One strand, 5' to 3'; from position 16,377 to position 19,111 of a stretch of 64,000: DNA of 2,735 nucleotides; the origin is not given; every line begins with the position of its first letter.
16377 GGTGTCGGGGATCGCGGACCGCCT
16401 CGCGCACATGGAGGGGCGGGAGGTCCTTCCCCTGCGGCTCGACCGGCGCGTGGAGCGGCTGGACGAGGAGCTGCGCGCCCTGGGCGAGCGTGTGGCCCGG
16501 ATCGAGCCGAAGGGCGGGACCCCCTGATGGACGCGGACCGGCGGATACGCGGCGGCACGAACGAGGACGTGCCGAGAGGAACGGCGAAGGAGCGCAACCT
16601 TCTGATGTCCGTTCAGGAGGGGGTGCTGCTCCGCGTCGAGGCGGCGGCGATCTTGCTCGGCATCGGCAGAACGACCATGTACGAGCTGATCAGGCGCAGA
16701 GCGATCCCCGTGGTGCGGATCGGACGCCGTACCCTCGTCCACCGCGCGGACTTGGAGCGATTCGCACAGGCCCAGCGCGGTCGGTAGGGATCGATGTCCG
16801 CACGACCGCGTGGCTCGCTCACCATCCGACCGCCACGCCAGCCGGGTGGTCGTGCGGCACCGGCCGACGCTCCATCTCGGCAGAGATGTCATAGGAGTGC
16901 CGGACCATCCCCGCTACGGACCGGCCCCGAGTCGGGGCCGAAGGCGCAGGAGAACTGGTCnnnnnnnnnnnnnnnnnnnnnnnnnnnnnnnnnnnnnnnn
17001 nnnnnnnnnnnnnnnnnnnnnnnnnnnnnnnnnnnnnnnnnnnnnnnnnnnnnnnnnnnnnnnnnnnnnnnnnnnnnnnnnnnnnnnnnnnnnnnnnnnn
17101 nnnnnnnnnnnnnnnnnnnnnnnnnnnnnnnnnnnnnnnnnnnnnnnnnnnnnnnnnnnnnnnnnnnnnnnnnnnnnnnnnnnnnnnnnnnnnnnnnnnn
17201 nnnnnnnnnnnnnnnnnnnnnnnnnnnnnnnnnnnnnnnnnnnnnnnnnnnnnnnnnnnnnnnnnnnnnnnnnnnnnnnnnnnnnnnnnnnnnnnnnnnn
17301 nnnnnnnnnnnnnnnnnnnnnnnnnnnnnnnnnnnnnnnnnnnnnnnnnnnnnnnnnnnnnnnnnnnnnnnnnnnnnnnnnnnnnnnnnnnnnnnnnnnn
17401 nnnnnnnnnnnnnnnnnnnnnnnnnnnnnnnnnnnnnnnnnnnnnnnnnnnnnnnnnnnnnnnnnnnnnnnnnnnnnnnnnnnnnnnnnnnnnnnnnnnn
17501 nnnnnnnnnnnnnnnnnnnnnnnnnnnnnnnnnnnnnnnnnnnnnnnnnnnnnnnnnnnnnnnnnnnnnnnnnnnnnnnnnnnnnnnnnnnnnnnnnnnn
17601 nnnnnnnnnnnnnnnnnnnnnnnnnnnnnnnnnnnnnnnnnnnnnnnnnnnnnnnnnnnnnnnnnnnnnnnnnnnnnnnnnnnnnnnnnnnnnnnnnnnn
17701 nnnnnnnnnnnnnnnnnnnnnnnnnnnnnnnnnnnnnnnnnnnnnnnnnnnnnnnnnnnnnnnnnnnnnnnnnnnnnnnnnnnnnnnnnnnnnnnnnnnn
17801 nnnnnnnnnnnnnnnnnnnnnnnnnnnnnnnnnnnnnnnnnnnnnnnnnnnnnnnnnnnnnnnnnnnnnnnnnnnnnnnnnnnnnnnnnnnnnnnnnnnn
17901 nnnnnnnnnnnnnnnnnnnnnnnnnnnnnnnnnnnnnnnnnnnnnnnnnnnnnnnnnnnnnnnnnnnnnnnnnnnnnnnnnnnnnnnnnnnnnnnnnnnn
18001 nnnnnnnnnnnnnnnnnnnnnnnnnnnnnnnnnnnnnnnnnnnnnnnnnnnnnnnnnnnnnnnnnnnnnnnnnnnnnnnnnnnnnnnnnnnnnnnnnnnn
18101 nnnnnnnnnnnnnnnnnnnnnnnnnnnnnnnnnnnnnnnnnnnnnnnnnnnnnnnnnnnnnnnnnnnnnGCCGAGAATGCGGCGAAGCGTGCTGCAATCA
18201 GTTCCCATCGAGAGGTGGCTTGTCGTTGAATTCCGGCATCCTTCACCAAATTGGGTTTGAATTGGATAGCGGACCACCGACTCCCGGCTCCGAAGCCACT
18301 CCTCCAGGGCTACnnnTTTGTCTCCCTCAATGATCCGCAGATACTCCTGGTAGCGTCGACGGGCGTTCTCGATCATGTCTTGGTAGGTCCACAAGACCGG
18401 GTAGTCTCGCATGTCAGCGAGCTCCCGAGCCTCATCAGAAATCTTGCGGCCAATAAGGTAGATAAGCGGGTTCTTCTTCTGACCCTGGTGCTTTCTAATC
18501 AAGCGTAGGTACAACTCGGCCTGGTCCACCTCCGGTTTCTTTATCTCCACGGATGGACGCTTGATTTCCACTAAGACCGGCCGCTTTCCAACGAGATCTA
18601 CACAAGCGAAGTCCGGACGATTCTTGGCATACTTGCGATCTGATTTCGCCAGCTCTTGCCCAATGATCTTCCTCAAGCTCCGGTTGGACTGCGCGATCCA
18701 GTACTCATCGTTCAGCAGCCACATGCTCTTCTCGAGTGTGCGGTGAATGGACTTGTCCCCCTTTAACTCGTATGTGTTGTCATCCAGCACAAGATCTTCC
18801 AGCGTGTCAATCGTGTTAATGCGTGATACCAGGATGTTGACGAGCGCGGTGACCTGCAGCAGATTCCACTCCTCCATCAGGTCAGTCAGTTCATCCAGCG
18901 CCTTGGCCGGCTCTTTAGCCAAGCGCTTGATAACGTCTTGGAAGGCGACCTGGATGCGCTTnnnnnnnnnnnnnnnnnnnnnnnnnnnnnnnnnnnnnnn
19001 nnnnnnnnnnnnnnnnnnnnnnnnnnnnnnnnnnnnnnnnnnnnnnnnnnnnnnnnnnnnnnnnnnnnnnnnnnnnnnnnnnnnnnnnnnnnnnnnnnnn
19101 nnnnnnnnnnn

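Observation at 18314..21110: Co-directional HigB-like / HTH-ImmA / DUF4263-nuclease block: possible regulated Shedu-type module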

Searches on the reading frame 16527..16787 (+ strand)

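Call 3: search_protein_families(library=pfam, proteins=[window:16527-16787:+], max_evalue=0.01)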
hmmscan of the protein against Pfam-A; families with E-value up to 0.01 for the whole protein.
window:16527-16787:+ (86 aa): 2 families
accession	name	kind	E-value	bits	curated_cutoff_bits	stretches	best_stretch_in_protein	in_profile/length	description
PF12728.13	HTH_17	-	2.7e-13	50.4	27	1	34-84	1-51/51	Helix-turn-helix domain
PF13560.12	HTH_31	-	0.0096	16.6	27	0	35-82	15-53/64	Helix-turn-helix domain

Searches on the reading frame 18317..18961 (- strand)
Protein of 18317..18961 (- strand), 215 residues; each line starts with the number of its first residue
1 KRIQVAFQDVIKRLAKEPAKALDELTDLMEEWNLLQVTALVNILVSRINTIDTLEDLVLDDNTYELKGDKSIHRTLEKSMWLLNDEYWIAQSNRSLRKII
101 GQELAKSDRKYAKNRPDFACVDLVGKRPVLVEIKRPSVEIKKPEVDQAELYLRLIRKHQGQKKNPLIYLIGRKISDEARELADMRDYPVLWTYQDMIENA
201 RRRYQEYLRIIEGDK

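Call 53: predict_structure(alignment_id=A2)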
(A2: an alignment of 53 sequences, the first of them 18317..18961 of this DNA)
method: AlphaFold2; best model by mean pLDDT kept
length: 215 residues; sequences in the alignment: 53
mean_pLDDT: 89.1   pTM: 0.78
mean pLDDT of the five models: 89.1, 84.9, 84.6, 83.7, 83.4
residues with pLDDT >= 90: 119; 70-90: 92; 50-70: 3; < 50: 1
segments of 3 or more residues with pLDDT < 50: none
pLDDT, mean of each block of 10 residues (from residue 1): 82 87 84 84 91 92 82 88 90 91 89 78 89 94 97 91 90 98 97 96 91 68
secondary structure, 60 per line:
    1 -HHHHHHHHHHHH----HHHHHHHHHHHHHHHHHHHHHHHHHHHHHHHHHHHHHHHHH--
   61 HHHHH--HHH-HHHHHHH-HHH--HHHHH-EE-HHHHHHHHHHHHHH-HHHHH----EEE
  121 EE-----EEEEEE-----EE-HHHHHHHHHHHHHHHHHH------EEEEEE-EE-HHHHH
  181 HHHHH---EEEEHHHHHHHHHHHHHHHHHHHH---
elements in order: H2-13 H18-58 H61-65 H72-78 H85-89 H94-107 H109-113 E118-122 E128-133 H142-159 E166-171 H176-185 E189-192 H193-212

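Call 60: fold_search(model_id=the predicted structure, library=pdb)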
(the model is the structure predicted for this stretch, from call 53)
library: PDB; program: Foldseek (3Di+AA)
matches with E <= 10: 544; with E <= 0.001: 0
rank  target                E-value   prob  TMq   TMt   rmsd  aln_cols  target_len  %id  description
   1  2vld_B                1.9e-03  1.00  0.27  0.26  11.1       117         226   13  crystal structure of a repair endonuclease from Pyrococcus abyssi (released 2009-05-19)
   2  2vld_A                2.7e-03  1.00  0.27  0.26  11.2       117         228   13  crystal structure of a repair endonuclease from Pyrococcus abyssi (released 2009-05-19)
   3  4f0q_D                2.7e-03  0.92  0.25  0.14  13.6       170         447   11  MspJI Restriction Endonuclease - P21 Form (released 2012-08-08)
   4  5gke_A                3.2e-03  1.00  0.28  0.25   8.5       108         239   16  Structure of EndoMS-dsDNA1 complex (released 2016-11-02)
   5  4f0p_A                6.9e-03  0.77  0.25  0.14  14.5       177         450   11  MspJI Restriction Endonuclease - P31 Form (released 2012-08-08)
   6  5gkj_B                9.8e-03  1.00  0.28  0.26   8.5       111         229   16  Structure of EndoMS in apo form (released 2016-11-02)
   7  5gkj_A                1.1e-02  1.00  0.27  0.27   8.1        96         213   19  Structure of EndoMS in apo form (released 2016-11-02)
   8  4f0p_B                1.1e-02  0.87  0.27  0.14  13.6       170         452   12  MspJI Restriction Endonuclease - P31 Form (released 2012-08-08)
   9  4f0p_C                1.2e-02  0.82  0.27  0.15  13.8       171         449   12  MspJI Restriction Endonuclease - P31 Form (released 2012-08-08)
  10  5lhc_B                1.2e-02  0.94  0.37  0.17  12.4       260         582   12  The structure of D456A mutant of Nt.BspD6I nicking endonuclease at 0.24 nm resolution . (released 2017-08-16)
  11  6qnz_A                2.1e-02  0.91  0.39  0.18  13.4       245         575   16  Crystal structure of the site-specific DNA nickase N.BspD6I E418A Mutant (released 2020-03-04)
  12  5lhc_A                2.7e-02  0.84  0.36  0.17  12.5       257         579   12  The structure of D456A mutant of Nt.BspD6I nicking endonuclease at 0.24 nm resolution . (released 2017-08-16)
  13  8z4i_B                3.0e-02  0.98  0.29  0.17   5.3        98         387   19  crystal structure of Cdn1 in complex with cA3 (released 2026-02-04)
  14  5liq_B                4.8e-02  0.80  0.38  0.18  13.6       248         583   15  The structure of C160S,C508S,C578S mutant of Nt.BspD6I nicking endonuclease at 0.185 nm resolution . (released 2017-08-02)
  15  1wtd_B                6.1e-02  0.35  0.26  0.22  18.6       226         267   12  Crystal structure of type II restrcition endonuclease, EcoO109I DNA-free form (released 2004-12-14)
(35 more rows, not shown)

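Call 83: search_protein_representatives(protein=window:18317-18961:-)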
Query: 215 residues. Proteins with E-value up to 0.001 (for the whole library): 426; up to 1e-10: 124; up to 1e-30: 40. The best 150 are listed.
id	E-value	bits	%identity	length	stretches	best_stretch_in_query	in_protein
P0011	1.4e-86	306.3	67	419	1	2-214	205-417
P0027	2.6e-68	246.6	56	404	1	2-212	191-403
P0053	5.4e-64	232.5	53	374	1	1-212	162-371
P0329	2.4e-60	220.6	49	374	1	2-211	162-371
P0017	1.3e-57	211.6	71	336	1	2-141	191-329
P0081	6.6e-52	193.0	44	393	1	2-213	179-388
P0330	1.6e-50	188.5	52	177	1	35-212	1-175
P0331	2.8e-50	187.7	43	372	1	1-211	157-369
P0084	1.9e-48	181.8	42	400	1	2-213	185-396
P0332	4.0e-48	180.7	42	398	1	2-212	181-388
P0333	2.0e-46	175.2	41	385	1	3-212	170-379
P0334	1.1e-44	169.5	39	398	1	10-213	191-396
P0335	1.3e-44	169.2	40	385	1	4-209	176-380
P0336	2.3e-44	168.4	42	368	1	2-213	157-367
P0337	2.7e-44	168.2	39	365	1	8-212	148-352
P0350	4.5e-38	147.9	39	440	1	6-214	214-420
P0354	1.2e-34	136.7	35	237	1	19-210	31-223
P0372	1.6e-25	106.9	31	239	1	6-212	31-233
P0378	1.3e-23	100.7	31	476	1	11-212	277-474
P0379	1.5e-23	100.5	30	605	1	8-213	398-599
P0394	1.6e-18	84.1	37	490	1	10-175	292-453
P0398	5.6e-18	82.3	27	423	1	9-211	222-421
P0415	5.7e-15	72.4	29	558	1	16-204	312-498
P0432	1.8e-12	64.3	28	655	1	6-212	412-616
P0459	1.4e-09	54.8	30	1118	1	17-204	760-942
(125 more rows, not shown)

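Call 84: search_protein_families(library=pfam, proteins=[P0379, P0432, P0459, P0415, P0394, P0378, P0398, P0350, P0372, P0354], max_evalue=0.001)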
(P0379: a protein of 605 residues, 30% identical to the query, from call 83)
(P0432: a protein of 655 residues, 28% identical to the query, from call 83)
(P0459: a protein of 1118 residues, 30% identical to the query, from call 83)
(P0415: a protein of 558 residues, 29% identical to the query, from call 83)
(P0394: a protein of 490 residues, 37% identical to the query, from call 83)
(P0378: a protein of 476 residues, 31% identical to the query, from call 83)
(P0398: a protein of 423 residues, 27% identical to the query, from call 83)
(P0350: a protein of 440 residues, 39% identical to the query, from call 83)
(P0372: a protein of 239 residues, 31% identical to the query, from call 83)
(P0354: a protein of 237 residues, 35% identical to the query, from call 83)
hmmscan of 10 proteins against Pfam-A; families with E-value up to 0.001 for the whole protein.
P0379 (605 aa): 2 families
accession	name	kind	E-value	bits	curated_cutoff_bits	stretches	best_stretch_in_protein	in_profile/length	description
PF13589.12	HATPase_c_3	-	2.1e-22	80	25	1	27-138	3-109/137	Histidine kinase-, DNA gyrase B-, and HSP90-like ATPase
PF02518.31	HATPase_c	-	2.9e-06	28.1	26.4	1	27-121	6-85/111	Histidine kinase-, DNA gyrase B-, and HSP90-like ATPase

P0432 (655 aa): 4 families
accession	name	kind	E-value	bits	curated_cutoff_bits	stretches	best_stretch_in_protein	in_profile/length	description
PF13589.12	HATPase_c_3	-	3.3e-21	76.2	25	1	25-142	4-117/137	Histidine kinase-, DNA gyrase B-, and HSP90-like ATPase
PF14082.12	SduA_C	-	2.4e-05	25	27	1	469-537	3-55/159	Shedu protein SduA, C-terminal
PF02518.31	HATPase_c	-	0.00017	22.4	26.4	1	24-117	6-85/111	Histidine kinase-, DNA gyrase B-, and HSP90-like ATPase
PF01939.22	NucS_C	-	0.0003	21.2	24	0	517-589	34-100/124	Endonuclease NucS C-terminal domain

P0459 (1118 aa): 11 families
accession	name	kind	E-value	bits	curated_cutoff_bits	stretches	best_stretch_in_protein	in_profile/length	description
PF16095.11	COR-A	-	3.2e-38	131.3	35.3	1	483-623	2-143/143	C-terminal of Roc, COR-A domain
PF25497.1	COR-B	-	2e-34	118.9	27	1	637-772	3-143/145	C-terminal of Roc, COR-B domain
PF08477.19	Roc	-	2.6e-31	108.7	27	1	319-427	1-119/119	Ras of Complex, Roc, domain of DAPkinase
PF12799.13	LRR_4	-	5.3e-24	84.1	27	5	176-214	3-42/44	Leucine Rich repeats (2 copies)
PF00071.28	Ras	-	5.2e-15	55.8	21.6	1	319-465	1-155/162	Ras family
PF13855.12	LRR_8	-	1.6e-14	53.9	27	3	197-252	2-61/61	Leucine rich repeat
PF00025.27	Arf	-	1.8e-10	41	22.3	1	316-432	13-131/174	ADP-ribosylation factor family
PF23598.1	LRR_14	-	1.6e-05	24.2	40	1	182-262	8-92/353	Leucine-rich repeat region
PF14082.12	SduA_C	-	2.8e-05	24.8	27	1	808-901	4-80/159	Shedu protein SduA, C-terminal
PF01926.29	MMR_HSR1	-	5e-05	23.8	21.9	1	319-425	1-113/113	50S ribosome-binding GTPase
PF08774.17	VRR_NUC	-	0.00061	20.3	23.8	0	830-885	41-96/116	VRR-NUC domain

P0415 (558 aa): 1 family
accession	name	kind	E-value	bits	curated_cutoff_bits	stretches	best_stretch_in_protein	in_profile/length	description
PF13589.12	HATPase_c_3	-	3.2e-07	30.9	25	1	13-65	69-122/137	Histidine kinase-, DNA gyrase B-, and HSP90-like ATPase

P0394 (490 aa): 0 families

P0378 (476 aa): 1 family
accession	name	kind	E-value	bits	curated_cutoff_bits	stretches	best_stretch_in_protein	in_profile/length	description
PF08774.17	VRR_NUC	-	0.00089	19.7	23.8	0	361-406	47-95/116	VRR-NUC domain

P0398 (423 aa): 0 families

P0350 (440 aa): 0 families

P0372 (239 aa): 1 family
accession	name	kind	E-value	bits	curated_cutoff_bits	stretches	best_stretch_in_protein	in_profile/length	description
PF14082.12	SduA_C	-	0.00011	22.9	27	1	92-164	5-61/159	Shedu protein SduA, C-terminal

P0354 (237 aa): 3 families
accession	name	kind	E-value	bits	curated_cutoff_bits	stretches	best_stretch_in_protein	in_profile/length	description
PF13588.12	HSDR_N_2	-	0.00011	22.7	25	1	123-166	34-78/110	Type I restriction enzyme R protein N terminus (HSDR_N)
PF14082.12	SduA_C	-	0.00025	21.7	27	1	83-158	6-65/159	Shedu protein SduA, C-terminal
PF04313.20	HSDR_N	-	0.0003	21.1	25.1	1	122-164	122-163/198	Type I restriction enzyme R protein N terminus (HSDR_N)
